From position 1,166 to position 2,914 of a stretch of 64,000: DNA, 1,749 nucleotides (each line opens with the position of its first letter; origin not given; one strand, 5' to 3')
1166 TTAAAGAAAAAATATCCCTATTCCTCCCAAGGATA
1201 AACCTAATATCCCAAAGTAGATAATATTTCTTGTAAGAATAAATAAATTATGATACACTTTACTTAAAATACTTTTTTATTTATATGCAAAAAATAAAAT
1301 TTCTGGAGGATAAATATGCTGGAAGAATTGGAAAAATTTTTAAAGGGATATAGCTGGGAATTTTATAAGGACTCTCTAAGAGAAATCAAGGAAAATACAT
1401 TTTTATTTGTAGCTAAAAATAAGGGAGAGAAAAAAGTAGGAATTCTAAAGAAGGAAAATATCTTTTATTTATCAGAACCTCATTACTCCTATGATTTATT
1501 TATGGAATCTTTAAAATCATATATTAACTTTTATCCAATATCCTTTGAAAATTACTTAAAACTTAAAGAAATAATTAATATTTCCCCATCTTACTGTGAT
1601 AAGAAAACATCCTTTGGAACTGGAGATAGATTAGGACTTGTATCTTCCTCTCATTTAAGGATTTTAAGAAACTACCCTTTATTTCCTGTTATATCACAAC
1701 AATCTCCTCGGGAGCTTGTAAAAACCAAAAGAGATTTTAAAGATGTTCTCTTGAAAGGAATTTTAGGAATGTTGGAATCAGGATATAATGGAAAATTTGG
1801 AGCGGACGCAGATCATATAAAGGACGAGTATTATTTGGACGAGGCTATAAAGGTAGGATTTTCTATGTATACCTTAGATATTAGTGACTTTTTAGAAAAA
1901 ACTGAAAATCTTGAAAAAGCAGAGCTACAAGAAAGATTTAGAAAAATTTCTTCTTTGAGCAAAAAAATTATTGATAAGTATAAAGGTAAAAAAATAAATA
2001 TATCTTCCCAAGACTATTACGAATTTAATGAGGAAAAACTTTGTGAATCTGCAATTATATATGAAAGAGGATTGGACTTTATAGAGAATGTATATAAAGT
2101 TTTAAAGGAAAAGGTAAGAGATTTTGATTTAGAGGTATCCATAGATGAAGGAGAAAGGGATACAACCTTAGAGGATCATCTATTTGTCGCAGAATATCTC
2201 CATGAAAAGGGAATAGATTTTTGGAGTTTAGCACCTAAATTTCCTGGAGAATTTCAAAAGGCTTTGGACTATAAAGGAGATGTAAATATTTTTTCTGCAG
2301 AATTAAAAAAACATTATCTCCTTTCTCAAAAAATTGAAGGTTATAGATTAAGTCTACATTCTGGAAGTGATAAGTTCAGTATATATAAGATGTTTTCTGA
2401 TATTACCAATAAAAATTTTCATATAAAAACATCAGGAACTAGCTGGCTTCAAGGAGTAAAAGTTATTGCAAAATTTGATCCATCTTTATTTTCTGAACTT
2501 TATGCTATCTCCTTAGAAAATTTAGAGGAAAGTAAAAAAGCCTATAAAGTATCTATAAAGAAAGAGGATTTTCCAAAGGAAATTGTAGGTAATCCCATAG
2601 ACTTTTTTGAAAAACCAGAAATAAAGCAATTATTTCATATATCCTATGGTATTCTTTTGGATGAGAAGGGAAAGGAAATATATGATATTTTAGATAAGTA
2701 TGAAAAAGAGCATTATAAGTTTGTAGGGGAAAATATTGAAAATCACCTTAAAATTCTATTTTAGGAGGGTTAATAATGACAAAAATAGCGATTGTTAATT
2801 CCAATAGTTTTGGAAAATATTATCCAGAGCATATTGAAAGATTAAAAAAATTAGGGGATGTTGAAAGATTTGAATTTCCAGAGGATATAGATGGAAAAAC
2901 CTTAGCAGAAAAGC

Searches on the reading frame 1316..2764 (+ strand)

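Call 61: search_protein_families(library=pfam, proteins=[window:1316-2764:+], max_evalue=0.00001)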
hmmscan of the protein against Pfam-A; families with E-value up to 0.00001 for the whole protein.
window:1316-2764:+ (482 aa): 1 family
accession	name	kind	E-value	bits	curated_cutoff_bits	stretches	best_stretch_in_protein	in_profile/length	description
PF16257.11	UxaE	-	3.4e-157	524.4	27.1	1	17-481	1-475/475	tagaturonate epimerase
